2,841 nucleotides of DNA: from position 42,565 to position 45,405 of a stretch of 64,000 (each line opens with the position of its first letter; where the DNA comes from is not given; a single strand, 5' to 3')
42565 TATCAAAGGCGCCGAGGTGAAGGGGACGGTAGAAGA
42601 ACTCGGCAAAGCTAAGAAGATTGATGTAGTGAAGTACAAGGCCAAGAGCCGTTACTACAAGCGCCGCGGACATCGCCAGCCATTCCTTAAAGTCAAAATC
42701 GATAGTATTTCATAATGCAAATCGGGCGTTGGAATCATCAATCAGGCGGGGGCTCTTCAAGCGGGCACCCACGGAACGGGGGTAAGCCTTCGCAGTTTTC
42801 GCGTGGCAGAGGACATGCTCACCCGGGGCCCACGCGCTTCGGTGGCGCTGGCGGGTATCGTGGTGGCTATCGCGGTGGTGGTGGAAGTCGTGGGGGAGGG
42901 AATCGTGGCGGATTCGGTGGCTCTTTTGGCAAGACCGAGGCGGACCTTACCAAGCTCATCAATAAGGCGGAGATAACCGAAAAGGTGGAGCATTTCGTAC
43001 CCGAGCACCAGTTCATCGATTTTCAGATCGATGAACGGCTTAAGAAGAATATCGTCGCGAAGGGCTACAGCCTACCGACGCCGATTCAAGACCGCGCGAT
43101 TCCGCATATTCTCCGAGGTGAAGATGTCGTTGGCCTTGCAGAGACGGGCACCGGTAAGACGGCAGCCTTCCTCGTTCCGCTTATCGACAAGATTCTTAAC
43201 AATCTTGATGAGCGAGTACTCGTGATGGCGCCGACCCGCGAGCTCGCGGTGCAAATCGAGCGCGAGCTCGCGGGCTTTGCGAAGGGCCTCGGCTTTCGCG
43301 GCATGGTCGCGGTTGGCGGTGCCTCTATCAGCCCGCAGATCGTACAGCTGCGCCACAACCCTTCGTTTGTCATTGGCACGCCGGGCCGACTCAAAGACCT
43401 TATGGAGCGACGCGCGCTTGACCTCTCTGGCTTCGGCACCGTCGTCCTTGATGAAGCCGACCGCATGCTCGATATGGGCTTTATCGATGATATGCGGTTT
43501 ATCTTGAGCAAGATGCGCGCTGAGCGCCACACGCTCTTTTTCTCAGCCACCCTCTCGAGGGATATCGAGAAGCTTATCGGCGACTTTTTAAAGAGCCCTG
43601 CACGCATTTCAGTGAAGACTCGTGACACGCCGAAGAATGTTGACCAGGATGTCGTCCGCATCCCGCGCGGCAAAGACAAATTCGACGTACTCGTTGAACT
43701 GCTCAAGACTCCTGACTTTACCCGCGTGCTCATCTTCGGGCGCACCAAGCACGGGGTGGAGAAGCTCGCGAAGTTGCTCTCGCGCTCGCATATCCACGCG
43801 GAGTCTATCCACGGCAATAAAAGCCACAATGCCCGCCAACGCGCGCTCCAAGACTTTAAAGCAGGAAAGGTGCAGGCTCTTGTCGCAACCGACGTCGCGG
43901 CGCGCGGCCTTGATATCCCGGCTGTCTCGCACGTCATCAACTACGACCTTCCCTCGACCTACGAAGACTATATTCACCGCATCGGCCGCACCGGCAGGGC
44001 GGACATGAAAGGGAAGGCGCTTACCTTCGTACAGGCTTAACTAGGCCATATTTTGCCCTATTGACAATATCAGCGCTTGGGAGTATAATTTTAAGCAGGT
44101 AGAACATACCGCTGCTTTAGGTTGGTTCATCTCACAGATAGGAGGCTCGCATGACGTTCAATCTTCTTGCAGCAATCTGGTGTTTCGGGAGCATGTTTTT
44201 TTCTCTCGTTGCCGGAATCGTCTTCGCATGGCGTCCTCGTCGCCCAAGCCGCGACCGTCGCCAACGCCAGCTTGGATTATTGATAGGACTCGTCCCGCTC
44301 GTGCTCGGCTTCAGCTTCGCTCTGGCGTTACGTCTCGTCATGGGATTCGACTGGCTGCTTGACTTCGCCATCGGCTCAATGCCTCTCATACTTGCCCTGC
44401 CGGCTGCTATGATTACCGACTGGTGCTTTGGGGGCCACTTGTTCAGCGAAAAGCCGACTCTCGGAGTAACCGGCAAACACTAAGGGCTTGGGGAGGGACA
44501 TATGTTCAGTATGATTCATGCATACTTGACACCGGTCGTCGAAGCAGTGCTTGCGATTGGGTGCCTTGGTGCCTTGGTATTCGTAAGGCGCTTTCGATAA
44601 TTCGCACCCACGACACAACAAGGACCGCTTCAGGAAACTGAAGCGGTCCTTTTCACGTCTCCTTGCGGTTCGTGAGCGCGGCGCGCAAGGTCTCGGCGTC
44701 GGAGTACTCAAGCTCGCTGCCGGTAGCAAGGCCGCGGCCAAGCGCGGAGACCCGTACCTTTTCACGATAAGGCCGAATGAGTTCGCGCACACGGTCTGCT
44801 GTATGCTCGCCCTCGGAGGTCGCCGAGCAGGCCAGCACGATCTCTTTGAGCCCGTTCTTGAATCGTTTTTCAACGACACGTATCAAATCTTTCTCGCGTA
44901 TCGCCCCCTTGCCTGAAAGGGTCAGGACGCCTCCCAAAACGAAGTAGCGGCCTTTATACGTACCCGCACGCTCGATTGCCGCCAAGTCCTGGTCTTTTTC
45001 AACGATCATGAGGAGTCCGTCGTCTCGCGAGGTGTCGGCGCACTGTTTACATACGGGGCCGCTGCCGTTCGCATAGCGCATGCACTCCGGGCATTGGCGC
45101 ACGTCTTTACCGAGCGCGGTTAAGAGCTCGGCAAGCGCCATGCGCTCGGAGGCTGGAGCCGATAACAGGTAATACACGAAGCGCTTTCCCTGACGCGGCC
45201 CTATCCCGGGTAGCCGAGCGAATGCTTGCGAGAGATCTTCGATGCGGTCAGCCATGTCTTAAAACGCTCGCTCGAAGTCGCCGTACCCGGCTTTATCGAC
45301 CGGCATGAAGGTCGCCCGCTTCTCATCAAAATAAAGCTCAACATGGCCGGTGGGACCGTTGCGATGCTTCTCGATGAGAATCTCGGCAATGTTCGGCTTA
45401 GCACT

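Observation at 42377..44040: rplU translationally coupled to a DEAD-box helicase carrying an 80-aa N-terminal RGG tail; rpmA displaced 8 kb away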

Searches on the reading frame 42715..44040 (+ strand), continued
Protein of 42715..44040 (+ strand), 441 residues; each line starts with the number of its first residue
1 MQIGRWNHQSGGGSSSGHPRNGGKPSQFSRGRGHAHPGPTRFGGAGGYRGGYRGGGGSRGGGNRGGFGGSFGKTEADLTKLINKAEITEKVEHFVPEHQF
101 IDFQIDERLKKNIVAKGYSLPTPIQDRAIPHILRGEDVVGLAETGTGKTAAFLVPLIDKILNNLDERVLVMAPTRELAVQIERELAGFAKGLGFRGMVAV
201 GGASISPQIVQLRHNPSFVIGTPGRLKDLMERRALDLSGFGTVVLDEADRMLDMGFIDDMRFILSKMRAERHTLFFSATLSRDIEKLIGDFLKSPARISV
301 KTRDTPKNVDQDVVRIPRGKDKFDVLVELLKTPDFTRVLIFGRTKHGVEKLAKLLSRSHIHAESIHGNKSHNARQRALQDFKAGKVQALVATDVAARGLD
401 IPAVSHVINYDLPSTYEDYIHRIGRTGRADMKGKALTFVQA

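Call 61: find_encoding_contigs(protein=P0007, flank=3000, max_places=2)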
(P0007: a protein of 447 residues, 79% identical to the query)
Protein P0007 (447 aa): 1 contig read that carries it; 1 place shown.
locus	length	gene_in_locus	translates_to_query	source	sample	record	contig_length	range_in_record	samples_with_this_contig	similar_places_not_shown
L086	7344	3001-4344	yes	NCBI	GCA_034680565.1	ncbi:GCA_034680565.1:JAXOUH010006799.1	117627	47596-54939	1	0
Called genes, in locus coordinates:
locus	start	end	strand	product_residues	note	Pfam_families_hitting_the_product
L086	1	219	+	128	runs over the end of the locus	-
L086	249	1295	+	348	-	PF02646:RmuC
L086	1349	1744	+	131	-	-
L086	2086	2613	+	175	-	-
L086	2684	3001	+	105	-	PF00829:Ribosomal_L21p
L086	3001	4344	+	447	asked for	PF00270:DEAD, PF04851:ResIII, PF00271:Helicase_C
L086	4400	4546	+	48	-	-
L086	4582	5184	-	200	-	PF21176:RecR_HhH, PF01751:Toprim, PF13662:Toprim_4, PF21175:RecR_C (weak)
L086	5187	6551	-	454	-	PF00772:DnaB, PF13481:AAA_25, PF03796:DnaB_C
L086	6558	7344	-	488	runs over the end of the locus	PF01921:tRNA-synt_1f (faint), PF01406:tRNA-synt_1e, PF09334:tRNA-synt_1g (faint), PF23493:CysS_C (weak)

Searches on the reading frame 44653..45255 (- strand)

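Call 3: search_protein_families(library=pfam, proteins=[window:44653-45255:-])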
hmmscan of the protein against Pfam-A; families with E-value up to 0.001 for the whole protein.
window:44653-45255:- (200 aa): 4 families
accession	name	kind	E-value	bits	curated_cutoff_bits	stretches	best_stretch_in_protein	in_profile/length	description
PF13662.12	Toprim_4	-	6.7e-16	58.7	25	1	81-168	2-82/85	Toprim domain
PF01751.28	Toprim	-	2.2e-10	41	23.1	1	82-167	2-89/96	Toprim domain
PF21176.3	RecR_HhH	-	8.5e-09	35.5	27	1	5-47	1-43/45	RecR, helix-hairpin-helix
PF21175.2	RecR_C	-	1.5e-06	28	22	1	175-198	1-24/24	RecR, C-terminal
